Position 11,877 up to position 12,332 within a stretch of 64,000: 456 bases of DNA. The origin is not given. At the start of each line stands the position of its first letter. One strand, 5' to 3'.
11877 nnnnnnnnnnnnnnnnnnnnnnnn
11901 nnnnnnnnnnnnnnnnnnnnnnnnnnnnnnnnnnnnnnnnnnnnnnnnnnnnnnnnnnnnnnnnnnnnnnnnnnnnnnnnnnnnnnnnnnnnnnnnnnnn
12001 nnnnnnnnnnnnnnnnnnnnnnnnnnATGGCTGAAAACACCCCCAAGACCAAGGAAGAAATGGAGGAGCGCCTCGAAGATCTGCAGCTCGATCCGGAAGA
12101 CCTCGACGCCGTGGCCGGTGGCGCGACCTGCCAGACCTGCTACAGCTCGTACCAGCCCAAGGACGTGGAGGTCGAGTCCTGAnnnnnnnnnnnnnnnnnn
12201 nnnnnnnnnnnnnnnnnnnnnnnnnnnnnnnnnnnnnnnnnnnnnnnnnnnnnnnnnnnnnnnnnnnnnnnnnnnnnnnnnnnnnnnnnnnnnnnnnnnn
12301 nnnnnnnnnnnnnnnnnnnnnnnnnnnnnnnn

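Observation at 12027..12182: Unannotated 51-aa precursor peptide; its leader end matches the Nif11-type precursor 5 kb upstream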

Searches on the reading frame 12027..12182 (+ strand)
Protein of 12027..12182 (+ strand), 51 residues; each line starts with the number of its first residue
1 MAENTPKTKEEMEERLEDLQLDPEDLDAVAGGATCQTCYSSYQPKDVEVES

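Call 5: search_protein_families(library=pfam, proteins=[window:12027-12182:+], max_evalue=0.01)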
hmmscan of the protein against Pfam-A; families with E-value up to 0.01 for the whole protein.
window:12027-12182:+ (51 aa): 0 families

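Call 6: search_protein_families(library=ncbifam, proteins=[window:12027-12182:+], max_evalue=0.1)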
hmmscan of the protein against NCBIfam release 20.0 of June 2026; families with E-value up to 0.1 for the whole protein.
window:12027-12182:+ (51 aa): 0 families

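Call 8: find_encoding_contigs(protein=window:12027-12182:+, flank=10000, max_places=10)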
Protein window:12027-12182:+ (51 aa): 1 contig read that carries it; 1 place shown.
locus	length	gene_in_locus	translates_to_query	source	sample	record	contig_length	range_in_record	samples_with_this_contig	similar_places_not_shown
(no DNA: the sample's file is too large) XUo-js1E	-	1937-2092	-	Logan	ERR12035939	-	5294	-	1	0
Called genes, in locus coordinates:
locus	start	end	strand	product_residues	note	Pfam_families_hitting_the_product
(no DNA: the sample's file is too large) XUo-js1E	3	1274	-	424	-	?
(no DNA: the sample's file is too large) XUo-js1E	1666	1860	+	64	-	-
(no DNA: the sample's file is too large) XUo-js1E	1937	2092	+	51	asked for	-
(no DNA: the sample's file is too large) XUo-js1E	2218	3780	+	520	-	-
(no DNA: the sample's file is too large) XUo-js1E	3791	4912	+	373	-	-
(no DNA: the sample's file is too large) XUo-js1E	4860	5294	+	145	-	?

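Call 9: find_homologous_proteins(query=window:12027-12179:+, max_evalue=10)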
Query seq(51 aa) (51 aa): 15 proteins with E <= 10 among 15 candidates.
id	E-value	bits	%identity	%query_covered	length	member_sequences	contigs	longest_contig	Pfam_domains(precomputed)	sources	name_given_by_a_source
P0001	4.1e-26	106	100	100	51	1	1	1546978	-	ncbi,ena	-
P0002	6.7e-18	80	84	86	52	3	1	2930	-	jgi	jgi:hypothetical protein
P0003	1.3e-16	76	78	90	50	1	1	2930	-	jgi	jgi:hypothetical protein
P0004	2.6e-16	75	75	94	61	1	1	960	-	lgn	-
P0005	2.5e-15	72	86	82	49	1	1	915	-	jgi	jgi:hypothetical protein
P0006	4.8e-15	71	73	96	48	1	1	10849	-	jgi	-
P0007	3.6e-14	69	83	82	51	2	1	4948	-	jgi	jgi:hypothetical protein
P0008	3.8e-14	69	78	86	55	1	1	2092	-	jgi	jgi:cytochrome c556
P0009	2.7e-13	66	81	82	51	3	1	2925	-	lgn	-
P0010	5.0e-13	65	77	86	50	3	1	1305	-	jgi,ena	-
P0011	5.0e-13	65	77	82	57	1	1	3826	-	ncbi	-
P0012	8.9e-13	64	79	82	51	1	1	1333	-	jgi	jgi:hypothetical protein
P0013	9.7e-13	64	73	94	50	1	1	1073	-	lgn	-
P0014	3.2e-12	63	83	71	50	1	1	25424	-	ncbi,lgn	ncbi:MAG: hypothetical protein AAF560_09015 [Acidobacteriota bacterium]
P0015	9.6e-12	61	75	82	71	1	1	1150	-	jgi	jgi:hypothetical protein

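Call 11: find_encoding_contigs(protein=P0014, flank=10000, max_places=3)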
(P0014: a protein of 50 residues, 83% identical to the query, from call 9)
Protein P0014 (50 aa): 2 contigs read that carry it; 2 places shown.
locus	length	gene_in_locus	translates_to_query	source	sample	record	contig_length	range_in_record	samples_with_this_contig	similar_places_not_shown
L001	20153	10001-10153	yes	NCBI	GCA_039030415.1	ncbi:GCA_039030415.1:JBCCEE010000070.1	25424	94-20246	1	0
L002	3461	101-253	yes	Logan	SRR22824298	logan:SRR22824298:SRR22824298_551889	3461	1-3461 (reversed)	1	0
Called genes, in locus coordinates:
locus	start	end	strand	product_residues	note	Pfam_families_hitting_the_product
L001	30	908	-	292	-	PF03976:PPK2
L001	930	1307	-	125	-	PF01713:Smr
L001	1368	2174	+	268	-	PF00149:Metallophos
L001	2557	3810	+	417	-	PF05013:FGase (weak)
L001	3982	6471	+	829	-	-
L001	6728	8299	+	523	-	-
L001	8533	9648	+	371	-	-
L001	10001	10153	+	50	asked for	-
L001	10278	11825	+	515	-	-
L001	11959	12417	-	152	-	-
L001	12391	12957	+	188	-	-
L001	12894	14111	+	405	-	PF00248:Aldo_ket_red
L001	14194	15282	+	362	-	PF00535:Glycos_transf_2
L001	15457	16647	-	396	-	PF13271:DUF4062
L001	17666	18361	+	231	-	-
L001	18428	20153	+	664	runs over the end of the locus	-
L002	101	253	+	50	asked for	-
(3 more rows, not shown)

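Call 12: find_encoding_contigs(protein=P0006, flank=10000, max_places=3)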
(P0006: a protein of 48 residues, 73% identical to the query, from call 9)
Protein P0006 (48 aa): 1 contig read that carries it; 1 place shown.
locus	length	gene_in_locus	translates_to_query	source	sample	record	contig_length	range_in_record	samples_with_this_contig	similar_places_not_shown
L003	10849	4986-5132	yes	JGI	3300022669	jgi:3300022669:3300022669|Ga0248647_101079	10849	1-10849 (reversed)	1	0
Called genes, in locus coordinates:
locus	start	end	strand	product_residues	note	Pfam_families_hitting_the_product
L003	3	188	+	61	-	?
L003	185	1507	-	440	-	PF00285:Citrate_synt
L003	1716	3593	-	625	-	PF01464:SLT, PF01476:LysM, PF23473:LysM3_LYK4_5 (faint), PF01476:LysM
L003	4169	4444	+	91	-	-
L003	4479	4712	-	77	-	-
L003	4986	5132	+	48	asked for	-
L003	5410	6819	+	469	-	-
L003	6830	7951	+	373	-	-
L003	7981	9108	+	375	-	PF00248:Aldo_ket_red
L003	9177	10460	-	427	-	PF13621:Cupin_8, PF08007:JmjC_2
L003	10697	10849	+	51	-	?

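Call 14: find_related_loci(query=A1, collection=genome_contigs, flank=10000)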
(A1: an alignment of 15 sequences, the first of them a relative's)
Query A1 (51 aa) in genome_contigs; peptide patterns used: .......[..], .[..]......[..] (x = any residue, [..] = any of these).
283 stretches matched a pattern; 3 encode a relative of the query (tblastn E <= 1e-3); 3 distinct loci.
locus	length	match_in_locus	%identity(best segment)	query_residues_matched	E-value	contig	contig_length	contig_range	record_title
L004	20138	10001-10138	74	1-44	1e-19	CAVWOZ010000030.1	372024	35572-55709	MAG: uncultured Acidobacteriota bacterium isolate MFD09368.bin.3.159 genome assembly, contig: contig_41193, whole genome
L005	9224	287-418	77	1-42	2e-18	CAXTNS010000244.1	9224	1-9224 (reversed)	MAG TPA_asm: uncultured Thermoanaerobaculia bacterium isolate public_SRR14722161_metawrap_bin.3 genome assembly, contig:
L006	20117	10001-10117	79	1-42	2e-17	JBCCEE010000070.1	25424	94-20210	MAG: Acidobacteriota bacterium isolate P01_B01_bin.10 k141_745467_length_25424_cov_18.2567, whole genome shotgun sequenc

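Call 15: find_related_loci(query=A1, collection=metagenome_contigs, flank=8000)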
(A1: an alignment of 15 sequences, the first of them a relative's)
Query A1 (51 aa) in metagenome_contigs; peptide patterns used: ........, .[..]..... (x = any residue, [..] = any of these).
600 stretches matched a pattern, but none encodes a relative of the query by tblastn (E <= 1e-3).

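Call 17: find_encoding_contigs(protein=P0002, flank=5000, max_places=4)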
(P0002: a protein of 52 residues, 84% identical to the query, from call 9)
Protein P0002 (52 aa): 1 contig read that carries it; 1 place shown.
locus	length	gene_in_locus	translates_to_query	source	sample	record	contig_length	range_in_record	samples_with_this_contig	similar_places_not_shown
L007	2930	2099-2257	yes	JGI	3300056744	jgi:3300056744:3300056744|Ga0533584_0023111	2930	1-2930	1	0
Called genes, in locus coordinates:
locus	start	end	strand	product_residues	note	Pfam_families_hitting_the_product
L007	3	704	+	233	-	?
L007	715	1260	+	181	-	PF00027:cNMP_binding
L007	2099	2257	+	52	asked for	-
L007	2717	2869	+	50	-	-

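Call 18: find_encoding_contigs(protein=P0007, flank=5000, max_places=3)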
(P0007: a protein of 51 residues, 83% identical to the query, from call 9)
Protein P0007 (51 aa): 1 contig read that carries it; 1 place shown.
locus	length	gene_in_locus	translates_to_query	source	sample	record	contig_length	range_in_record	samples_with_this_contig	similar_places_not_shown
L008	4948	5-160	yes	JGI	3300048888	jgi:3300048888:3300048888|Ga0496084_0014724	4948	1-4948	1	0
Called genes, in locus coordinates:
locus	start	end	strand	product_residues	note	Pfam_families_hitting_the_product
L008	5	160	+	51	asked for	-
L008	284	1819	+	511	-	-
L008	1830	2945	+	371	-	-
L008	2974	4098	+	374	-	PF00248:Aldo_ket_red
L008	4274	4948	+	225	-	?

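Call 19: find_encoding_contigs(protein=P0011, flank=5000, max_places=3)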
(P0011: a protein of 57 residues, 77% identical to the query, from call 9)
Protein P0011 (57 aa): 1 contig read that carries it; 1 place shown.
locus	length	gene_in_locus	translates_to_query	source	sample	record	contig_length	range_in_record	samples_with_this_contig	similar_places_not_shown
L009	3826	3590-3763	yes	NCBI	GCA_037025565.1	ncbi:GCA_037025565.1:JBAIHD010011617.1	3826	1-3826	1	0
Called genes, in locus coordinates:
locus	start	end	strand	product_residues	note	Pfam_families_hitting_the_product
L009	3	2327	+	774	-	?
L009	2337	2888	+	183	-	PF00027:cNMP_binding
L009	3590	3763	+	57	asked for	-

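Call 40: search_protein_families(library=pfam, proteins=[L004:14107-16497:+, L004:16597-19047:+, L004:12977-14101:+, L005:4370-5506:+, L005:5512-6288:-, L005:6314-7036:-, L001:17666-18361:+, L001:18428-20153:+, L004:7996-8757:+, L004:8750-9484:+], max_evalue=0.001)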
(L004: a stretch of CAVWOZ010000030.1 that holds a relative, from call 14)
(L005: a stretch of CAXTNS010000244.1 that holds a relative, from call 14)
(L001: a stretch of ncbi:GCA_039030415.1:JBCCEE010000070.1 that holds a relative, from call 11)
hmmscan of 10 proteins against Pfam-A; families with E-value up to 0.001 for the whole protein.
L004:14107-16497:+ (796 aa): 2 families
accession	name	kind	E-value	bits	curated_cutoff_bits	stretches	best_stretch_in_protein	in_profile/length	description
PF00535.33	Glycos_transf_2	-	8.8e-09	35.9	23.3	1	40-201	1-166/168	Glycosyl transferase family 2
PF13641.12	Glyco_tranf_2_3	-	3.2e-05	24.5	27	1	39-243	3-209/230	Glycosyltransferase like family 2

L004:16597-19047:+ (816 aa): 2 families
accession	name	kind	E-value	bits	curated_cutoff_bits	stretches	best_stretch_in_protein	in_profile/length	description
PF12704.14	MacB_PCD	-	7.5e-43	147.7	27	2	36-249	2-205/207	MacB-like periplasmic core domain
PF02687.27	FtsX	-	2.5e-25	89.3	25.5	2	696-809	2-120/120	FtsX-like permease C-terminal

L004:12977-14101:+ (374 aa): 1 family
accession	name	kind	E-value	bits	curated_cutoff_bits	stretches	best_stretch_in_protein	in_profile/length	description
PF00248.27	Aldo_ket_red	-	4.2e-25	88.8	24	1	46-223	2-141/291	Aldo/keto reductase family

L005:4370-5506:+ (378 aa): 2 families
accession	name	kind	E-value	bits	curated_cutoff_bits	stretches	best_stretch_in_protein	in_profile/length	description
PF00535.33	Glycos_transf_2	-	1.5e-12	48.2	23.3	1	24-185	1-166/168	Glycosyl transferase family 2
PF13641.12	Glyco_tranf_2_3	-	2.6e-09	37.9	27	1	23-141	3-121/230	Glycosyltransferase like family 2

L005:5512-6288:- (258 aa): 2 families
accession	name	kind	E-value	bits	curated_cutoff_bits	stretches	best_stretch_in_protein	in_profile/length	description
PF00535.33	Glycos_transf_2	-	3.1e-14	53.7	23.3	1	9-145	1-132/168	Glycosyl transferase family 2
PF13641.12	Glyco_tranf_2_3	-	2e-07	31.7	27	1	8-114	3-113/230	Glycosyltransferase like family 2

L005:6314-7036:- (240 aa): 1 family
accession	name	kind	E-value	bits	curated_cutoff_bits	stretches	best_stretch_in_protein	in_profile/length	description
PF13489.12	Methyltransf_23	-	0.00079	19.6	27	0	66-211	13-124/164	Methyltransferase domain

L001:17666-18361:+ (231 aa): 0 families

L001:18428-20153:+ (575 aa): 0 families

L004:7996-8757:+ (253 aa): 1 family
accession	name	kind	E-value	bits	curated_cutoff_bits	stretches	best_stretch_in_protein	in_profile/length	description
PF03567.20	Sulfotransfer_2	-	9.5e-06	26.3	22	1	7-127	11-143/252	Sulfotransferase family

L004:8750-9484:+ (244 aa): 1 family
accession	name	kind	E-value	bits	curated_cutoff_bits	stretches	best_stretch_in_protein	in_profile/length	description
PF04229.20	GrpB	-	9.4e-31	107.6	25.5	1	71-226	4-153/159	GrpB protein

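Call 47: find_homologous_proteins(query=P0016, max_evalue=0.001)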
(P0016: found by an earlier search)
Query P0016 (373 aa): 36 proteins with E <= 0.001 among 8000 candidates.
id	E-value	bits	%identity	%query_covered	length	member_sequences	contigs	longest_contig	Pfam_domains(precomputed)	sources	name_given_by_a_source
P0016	1.4e-241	819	100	100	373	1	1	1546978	-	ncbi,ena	-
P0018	6.2e-198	675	82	100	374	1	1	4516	-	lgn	-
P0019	2.7e-197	673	83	100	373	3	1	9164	-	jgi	jgi:hypothetical protein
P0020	5.0e-197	672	83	100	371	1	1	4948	-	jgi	jgi:hypothetical protein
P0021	1.0e-196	671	83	100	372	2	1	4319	-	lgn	-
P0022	1.3e-195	668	81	100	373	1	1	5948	-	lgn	-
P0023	1.3e-194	664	83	100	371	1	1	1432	-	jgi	jgi:hypothetical protein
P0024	3.8e-194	663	80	100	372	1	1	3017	-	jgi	jgi:hypothetical protein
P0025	6.0e-192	656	80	100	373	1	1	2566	-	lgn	-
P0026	8.4e-192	655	81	100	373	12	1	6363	-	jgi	jgi:hypothetical protein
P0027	3.0e-191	653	80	100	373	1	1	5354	-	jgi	jgi:hypothetical protein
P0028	5.3e-191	652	80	100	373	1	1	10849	-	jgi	-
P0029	8.6e-191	652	80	100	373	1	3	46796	-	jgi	jgi:hypothetical protein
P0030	4.9e-189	646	80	100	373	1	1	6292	-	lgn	-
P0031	3.1e-188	643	80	100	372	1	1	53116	-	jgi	jgi:hypothetical protein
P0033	6.6e-188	642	79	100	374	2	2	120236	-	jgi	jgi:hypothetical protein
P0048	5.8e-125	435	55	98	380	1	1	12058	-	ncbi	ncbi:aKG-HExxH-type peptide beta-hydroxylase, partial [Corallococcus llansteffanensis]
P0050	7.4e-94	333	45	100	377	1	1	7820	-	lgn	-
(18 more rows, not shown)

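Call 48: find_encoding_contigs(protein=P0048, flank=10000, max_places=3)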
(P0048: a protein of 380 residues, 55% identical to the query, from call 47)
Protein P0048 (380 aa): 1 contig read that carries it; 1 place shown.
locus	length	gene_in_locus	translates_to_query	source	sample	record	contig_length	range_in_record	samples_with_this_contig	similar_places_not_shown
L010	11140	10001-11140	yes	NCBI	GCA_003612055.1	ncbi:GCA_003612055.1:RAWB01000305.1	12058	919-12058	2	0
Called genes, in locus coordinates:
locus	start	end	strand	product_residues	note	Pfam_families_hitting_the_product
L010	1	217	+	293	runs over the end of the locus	PF02585:PIG-L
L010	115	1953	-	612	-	PF00733:Asn_synthase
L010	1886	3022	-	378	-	PF13439:Glyco_transf_4, PF13579:Glyco_trans_4_4, PF20706:GT4-conflict, PF00534:Glycos_transf_1, PF13692:Glyco_trans_1_4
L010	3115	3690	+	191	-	PF01872:RibD_C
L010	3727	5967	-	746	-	PF03412:Peptidase_C39, PF00664:ABC_membrane, PF00005:ABC_tran, PF02463:SMC_N (faint)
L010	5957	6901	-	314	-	PF25919:BSH_CusB (faint), PF26077:BSH_Fcp1 (faint), PF25973:BSH_CzcB (weak)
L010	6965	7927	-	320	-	PF00364:Biotin_lipoyl (faint), PF25917:BSH_RND (faint), PF25919:BSH_CusB (weak), PF25973:BSH_CzcB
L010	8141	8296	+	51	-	-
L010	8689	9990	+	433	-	-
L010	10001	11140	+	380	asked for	?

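Call 49: find_encoding_contigs(protein=P0050, flank=8000, max_places=3)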
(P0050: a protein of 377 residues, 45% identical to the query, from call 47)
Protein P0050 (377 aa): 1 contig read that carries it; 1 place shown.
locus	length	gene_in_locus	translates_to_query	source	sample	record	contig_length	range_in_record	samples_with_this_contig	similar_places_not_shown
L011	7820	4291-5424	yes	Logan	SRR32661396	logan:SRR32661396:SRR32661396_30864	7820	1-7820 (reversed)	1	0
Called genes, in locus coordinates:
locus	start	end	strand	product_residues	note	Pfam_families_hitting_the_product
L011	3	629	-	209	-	?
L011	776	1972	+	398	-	PF01370:Epimerase (faint)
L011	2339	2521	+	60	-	-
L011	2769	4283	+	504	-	-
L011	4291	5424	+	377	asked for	-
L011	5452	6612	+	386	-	PF00248:Aldo_ket_red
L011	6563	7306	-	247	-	PF01470:Peptidase_C15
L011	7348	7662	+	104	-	-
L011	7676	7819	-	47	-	?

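Call 50: find_encoding_contigs(protein=P0033, flank=10000, max_places=2)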
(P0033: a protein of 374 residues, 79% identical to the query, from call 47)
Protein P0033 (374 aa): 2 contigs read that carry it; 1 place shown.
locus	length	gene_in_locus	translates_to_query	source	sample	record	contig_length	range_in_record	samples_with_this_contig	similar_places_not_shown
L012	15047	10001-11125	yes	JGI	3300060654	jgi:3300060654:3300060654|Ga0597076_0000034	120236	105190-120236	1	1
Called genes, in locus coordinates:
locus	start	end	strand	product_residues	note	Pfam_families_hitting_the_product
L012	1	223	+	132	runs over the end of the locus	-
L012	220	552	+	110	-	-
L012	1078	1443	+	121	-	PF01909:NTP_transf_2, PF18765:Polbeta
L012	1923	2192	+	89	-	PF12728:HTH_17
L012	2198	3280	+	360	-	-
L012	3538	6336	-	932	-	PF20464:MmeI_N, PF20465:MmeI_hel, PF20473:MmeI_Mtase, PF07669:Eco57I (weak), PF20466:MmeI_TRD, PF20467:MmeI_C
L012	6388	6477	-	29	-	-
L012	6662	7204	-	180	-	-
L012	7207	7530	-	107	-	-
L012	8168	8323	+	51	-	-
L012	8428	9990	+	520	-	-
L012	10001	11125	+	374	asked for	-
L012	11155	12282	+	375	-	PF00248:Aldo_ket_red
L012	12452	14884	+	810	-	PF12704:MacB_PCD, PF02687:FtsX, PF12704:MacB_PCD, PF02687:FtsX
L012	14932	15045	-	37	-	?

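Call 67: predict_structure(alignment_id=A3)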
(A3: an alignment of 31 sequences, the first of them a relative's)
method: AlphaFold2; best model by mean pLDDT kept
length: 373 residues; sequences in the alignment: 31
mean_pLDDT: 84.4   pTM: 0.86
mean pLDDT of the five models: 84.4, 83.5, 78.7, 76.5, 75.3
residues with pLDDT >= 90: 192; 70-90: 130; 50-70: 23; < 50: 28
segments of 3 or more residues with pLDDT < 50: 1-22, 205-208
pLDDT, mean of each block of 10 residues (from residue 1): 32 43 68 87 94 94 85 94 86 84 96 93 88 89 94 80 81 95 90 92 57 76 89 93 86 85 92 88 92 92 94 85 84 96 90 91 75 69
secondary structure, 60 per line:
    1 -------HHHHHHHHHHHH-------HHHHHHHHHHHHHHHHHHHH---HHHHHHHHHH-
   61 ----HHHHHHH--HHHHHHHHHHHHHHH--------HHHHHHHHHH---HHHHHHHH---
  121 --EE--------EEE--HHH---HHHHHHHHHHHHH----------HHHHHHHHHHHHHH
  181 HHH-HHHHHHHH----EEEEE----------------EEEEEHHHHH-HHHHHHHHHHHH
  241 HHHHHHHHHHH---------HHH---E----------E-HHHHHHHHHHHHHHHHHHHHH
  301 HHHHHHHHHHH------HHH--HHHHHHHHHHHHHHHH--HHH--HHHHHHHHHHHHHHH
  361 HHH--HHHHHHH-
elements in order: H8-19 H27-46 H50-59 H65-71 H74-88 H97-106 H110-117 E133-135 H144-156 H167-183 H185-192 E197-201 E218-222 H223-227 H229-251 H280-311 H323-338 H346-363 H366-372
